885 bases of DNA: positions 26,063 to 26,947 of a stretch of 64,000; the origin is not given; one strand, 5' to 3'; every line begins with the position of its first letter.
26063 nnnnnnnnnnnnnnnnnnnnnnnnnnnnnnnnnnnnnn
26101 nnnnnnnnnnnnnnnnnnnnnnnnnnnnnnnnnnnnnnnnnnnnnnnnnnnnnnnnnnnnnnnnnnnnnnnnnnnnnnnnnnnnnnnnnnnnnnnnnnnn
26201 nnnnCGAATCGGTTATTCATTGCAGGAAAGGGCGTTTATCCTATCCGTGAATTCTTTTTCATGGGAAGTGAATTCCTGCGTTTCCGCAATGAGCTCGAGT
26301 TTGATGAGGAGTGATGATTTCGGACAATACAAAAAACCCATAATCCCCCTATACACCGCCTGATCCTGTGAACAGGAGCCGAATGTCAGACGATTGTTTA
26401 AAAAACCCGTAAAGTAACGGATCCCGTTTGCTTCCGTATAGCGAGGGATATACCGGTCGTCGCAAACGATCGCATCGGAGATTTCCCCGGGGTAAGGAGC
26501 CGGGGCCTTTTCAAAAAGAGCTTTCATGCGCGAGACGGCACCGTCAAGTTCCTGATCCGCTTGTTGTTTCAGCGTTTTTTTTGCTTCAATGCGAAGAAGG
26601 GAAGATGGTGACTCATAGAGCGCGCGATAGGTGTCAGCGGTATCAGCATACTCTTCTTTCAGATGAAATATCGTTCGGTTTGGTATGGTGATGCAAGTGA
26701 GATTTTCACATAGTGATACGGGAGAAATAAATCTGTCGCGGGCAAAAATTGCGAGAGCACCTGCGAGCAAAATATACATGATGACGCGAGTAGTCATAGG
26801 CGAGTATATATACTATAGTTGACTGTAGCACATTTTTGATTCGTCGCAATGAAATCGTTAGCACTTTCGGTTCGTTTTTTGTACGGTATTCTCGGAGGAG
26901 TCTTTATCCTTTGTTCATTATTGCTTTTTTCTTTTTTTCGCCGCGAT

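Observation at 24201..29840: Three alkaline-phosphatase-superfamily ecto-enzymes with Thr nucleophiles inserted between map and infA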

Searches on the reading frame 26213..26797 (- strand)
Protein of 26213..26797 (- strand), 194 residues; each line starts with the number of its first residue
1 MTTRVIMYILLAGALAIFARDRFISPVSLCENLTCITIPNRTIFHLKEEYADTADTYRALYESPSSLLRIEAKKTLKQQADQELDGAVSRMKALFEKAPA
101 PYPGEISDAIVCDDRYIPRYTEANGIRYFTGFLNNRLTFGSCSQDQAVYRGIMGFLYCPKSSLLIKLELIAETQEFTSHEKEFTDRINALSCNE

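Call 3: search_protein_families(library=pfam, proteins=[window:26213-26797:-], max_evalue=0.01)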
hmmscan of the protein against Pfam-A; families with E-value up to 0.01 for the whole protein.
window:26213-26797:- (194 aa): 0 families

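Call 4: search_protein_families(library=ncbifam, proteins=[window:26213-26797:-], max_evalue=0.01)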
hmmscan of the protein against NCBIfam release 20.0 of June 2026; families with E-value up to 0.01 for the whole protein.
window:26213-26797:- (194 aa): 0 families

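Call 19: find_homologous_proteins(query=window:26213-26797:-, max_evalue=0.001)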
Query window:26213-26797:- (194 aa): 60 proteins with E <= 0.001 among 165 candidates.
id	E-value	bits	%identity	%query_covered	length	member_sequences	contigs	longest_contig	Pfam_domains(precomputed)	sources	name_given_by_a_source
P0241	1.6e-124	430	100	100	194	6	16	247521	-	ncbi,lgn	ncbi:MAG: hypothetical protein ACOY3M_06345 [Patescibacteria group bacterium]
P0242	4.9e-81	289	66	100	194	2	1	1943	-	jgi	jgi:hypothetical protein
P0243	1.0e-80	288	68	100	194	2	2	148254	-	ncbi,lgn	-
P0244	8.8e-58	213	59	85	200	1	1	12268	-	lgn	-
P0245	1.4e-57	212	51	99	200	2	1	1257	-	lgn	-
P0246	7.4e-57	210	52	100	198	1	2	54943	-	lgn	-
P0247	1.3e-56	209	54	100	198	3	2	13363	-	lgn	-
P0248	1.1e-55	206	58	85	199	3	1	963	-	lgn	-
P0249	1.2e-55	206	50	99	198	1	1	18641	-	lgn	-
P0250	3.0e-55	205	51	99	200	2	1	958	-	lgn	-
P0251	4.6e-55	204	48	99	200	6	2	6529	-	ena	-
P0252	7.7e-55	203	52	97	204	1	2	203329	-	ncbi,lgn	-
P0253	7.9e-55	203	54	95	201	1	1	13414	-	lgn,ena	-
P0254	2.0e-54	202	57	85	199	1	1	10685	-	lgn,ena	-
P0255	3.5e-54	201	55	88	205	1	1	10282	-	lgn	-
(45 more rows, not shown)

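Call 24: search_protein_families(library=pfam, alignment_id=A2, max_evalue=1)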
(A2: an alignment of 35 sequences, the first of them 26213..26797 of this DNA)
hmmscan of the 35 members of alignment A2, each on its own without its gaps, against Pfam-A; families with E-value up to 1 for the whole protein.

A. member 1, window:26213-26797:- (194 aa): 0 families

B. families by the number of members that match (of 35 scanned): 22 families
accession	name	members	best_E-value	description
PF03496.20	ADPrib_exo_Tox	2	0.12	ADP-ribosyltransferase exoenzyme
PF17153.9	CHASE9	1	0.026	Periplasmic sensor domain, extracellular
PF14163.11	SieB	1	0.029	Super-infection exclusion protein B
PF04170.18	NlpE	1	0.035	NlpE N-terminal domain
PF02341.20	RbcX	1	0.042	RbcX protein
PF14055.11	NVEALA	1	0.05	NVEALA protein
PF05545.16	FixQ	1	0.072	Cbb3-type cytochrome oxidase component FixQ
PF03248.18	Rer1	1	0.08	Rer1 family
PF23634.1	PH_CERLI1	1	0.085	CERLI1-like PH domain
PF16801.10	MSL1_dimer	1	0.11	Dimerisation domain of Male-specific-Lethal 1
PF20380.3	DUF6675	1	0.12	Family of unknown function (DUF6675)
PF02201.23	SWIB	1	0.12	SWIB/MDM2 domain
PF11050.13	Viral_env_E26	1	0.12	Virus envelope protein E26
PF08468.16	MTS_N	1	0.12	Methyltransferase small domain N-terminal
PF08032.17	SpoU_sub_bind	1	0.12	RNA 2'-O ribose methyltransferase substrate binding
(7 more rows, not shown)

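Call 28: predict_structure(alignment_id=A2)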
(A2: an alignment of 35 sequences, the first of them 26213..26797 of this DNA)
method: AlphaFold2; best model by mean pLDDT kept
length: 194 residues; sequences in the alignment: 35
mean_pLDDT: 90.7   pTM: 0.80
mean pLDDT of the five models: 90.7, 89.8, 89.6, 89.5, 89.4
residues with pLDDT >= 90: 148; 70-90: 32; 50-70: 13; < 50: 1
segments of 3 or more residues with pLDDT < 50: none
pLDDT, mean of each block of 10 residues (from residue 1): 92 94 81 93 96 96 97 96 95 73 55 87 96 93 91 97 97 97 96 88
secondary structure, 60 per line:
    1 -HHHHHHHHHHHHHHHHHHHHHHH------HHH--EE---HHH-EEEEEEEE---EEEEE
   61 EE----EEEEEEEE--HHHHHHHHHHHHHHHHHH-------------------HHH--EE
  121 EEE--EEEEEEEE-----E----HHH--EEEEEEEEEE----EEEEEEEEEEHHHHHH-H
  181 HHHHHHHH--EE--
elements in order: H2-24 E45-52 E56-62 E67-74 H77-94 E119-123 E126-133 E149-158 E163-172 H173-178 H180-188
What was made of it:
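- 26213..26797 (-): 'hyp', 194 aa: anchored PsbP/Mog1-like protein with an invariant P-Y-P-G-x-x-S/T loop and conserved cysteines. Core partner of ORF A. AF2 pLDDT 90.7, with the lowest confidence at the invariant loop, residues 101-110 (call 28).
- On PsbP/Mog1-like fold (hyp): Confident model, pLDDT 90.7 (call 28).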

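Call 33: fold_search(model_id=the predicted structure, library=pdb)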
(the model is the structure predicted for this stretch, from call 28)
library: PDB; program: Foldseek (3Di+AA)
matches with E <= 10: 1555; with E <= 0.001: 6
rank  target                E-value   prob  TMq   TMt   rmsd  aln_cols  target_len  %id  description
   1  9i4t_P                3.4e-04  1.00  0.45  0.49   6.6       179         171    9  Photosystem II from Arabidopsis thaliana (released 2026-03-25)
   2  4rth_B                5.7e-04  1.00  0.44  0.49   6.8       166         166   11  The crystal structure of PsbP from Zea mays (released 2015-03-11)
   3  8z9d_P                6.4e-04  1.00  0.41  0.42   7.1       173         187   12  cryo-EM structure of PSII-LHCII megacomplex from spinach (released 2024-11-13)
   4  2xb3                  8.6e-04  1.00  0.47  0.57   7.6       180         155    5  The Structure of Cyanobacterial PsbP (released 2010-08-25)
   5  9gnw_P                8.6e-04  1.00  0.45  0.46   7.1       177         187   11  Universal PSII assembly intermediate (released 2025-09-17)
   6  4rth_A                9.1e-04  1.00  0.44  0.49   6.9       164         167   12  The crystal structure of PsbP from Zea mays (released 2015-03-11)
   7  5xnl_P                1.3e-03  1.00  0.40  0.41   9.1       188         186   10  Structure of stacked C2S2M2-type PSII-LHCII supercomplex from Pisum sativum (released 2017-09-20)
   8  3jcu_P                2.8e-03  0.99  0.37  0.40   7.3       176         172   11  Cryo-EM structure of spinach PSII-LHCII supercomplex at 3.2 Angstrom resolution (released 2016-05-25)
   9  6e5d                  3.1e-03  0.98  0.35  0.37   7.0       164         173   12  Crystal structure of LpqN involved in cell envelope biogenesis of Mycobacterium tuberculosis (released 2019-07-24)
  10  3hlz_A                3.3e-03  1.00  0.39  0.30   7.0       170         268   10  Crystal structure of BT_1490 (NP_810393.1) from BACTEROIDES THETAIOTAOMICRON VPI-5482 at 1.50 A resolution (released 2009-06-16)
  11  3wa5_B                3.3e-03  0.98  0.33  0.44   9.4       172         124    9  Crystal Structure of type VI peptidoglycan muramidase effector Tse3 in complex with its cognate immunity protein Tsi3 (released 2013-10-02)
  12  2lnj_MODEL_1_A        3.7e-03  1.00  0.46  0.51   7.0       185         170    8  Solution Structure of Cyanobacterial PsbP (CyanoP) from Synechocystis sp. PCC 6803 (released 2012-06-06)
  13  4rti                  3.7e-03  0.99  0.40  0.44   8.8       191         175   12  The crystal structure of PsbP from Spinacia oleracea (released 2015-03-11)
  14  8bd3_F1               4.4e-03  1.00  0.46  0.47   6.4       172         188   11  Cryo-EM structure of the Photosystem II - LHCII supercomplex from Chlorella ohadi (released 2023-08-09)
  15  6xrf_H                4.7e-03  0.99  0.38  0.48   7.4       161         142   11  EagT6 Tse6 NT complex (released 2020-12-30)
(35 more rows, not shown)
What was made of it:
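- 26213..26797 (-): Foldseek hits to PsbP, LpqN, DcrB and MTC28, E 3e-4, TM about 0.45 (call 33).
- Closest known: PsbP/Mog1-like α/β-sandwich proteins. Same: Like LpqN, DcrB and MTC28 it is an extracytoplasmic envelope protein, but membrane-anchored (calls 28, 33).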

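Call 57: search_protein_representatives(alignment_id=A2)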
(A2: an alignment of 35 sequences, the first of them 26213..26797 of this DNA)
Query: 35 sequences, 199 profile positions. Proteins with E-value up to 0.001 (for the whole library): 910; up to 1e-10: 457; up to 1e-30: 103. The best 150 are listed.
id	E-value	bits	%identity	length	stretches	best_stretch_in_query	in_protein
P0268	8.8e-79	279.9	-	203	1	5-198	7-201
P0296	3.9e-73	261.4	-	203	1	4-198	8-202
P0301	2.8e-71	255.4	-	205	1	8-198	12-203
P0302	1.2e-69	250.1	-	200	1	5-198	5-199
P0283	3.2e-66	238.9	-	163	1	39-198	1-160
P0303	1.9e-62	226.6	-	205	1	7-198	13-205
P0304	2.3e-62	226.3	-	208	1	4-197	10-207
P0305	2.1e-58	213.4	-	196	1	8-198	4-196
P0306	8.0e-58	211.5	-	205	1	9-198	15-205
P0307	5.5e-57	208.8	-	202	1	4-198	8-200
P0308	1.9e-55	203.7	-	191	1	12-197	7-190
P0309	1.8e-54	200.5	-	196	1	11-198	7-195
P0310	4.6e-54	199.2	-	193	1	10-198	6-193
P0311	1.0e-53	198.1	-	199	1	12-197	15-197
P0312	2.0e-53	197.1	-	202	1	11-198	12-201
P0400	7.5e-31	123.4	-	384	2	76-167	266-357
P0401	1.4e-30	122.5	-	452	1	43-184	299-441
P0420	2.9e-24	102.0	-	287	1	6-198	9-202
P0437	5.0e-22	94.6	-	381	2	64-197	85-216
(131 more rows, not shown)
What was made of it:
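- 26213..26797 (-): 910 clusters at E≤1e-3 (call 57).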

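Call 70: search_protein_families(library=pfam, proteins=[P0401, P0400, P0420, P0437], max_evalue=0.01)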
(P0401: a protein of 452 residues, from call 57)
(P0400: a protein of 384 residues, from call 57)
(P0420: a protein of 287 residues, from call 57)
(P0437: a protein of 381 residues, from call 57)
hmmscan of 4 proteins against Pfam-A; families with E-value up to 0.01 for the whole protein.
P0401 (452 aa): 2 families
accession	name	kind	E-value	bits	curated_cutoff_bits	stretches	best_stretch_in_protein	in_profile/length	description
PF09084.16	NMT1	-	4e-16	60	20.5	1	40-213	34-206/216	NMT1/THI5 like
PF16868.10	NMT1_3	-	0.009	16.1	27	0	85-155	95-165/289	NMT1-like family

P0400 (384 aa): 0 families

P0420 (287 aa): 1 family
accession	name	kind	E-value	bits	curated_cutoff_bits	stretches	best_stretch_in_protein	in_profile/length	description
PF07690.21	MFS_1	-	7.1e-08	32.2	33.4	1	224-285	121-182/347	Major Facilitator Superfamily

P0437 (381 aa): 0 families
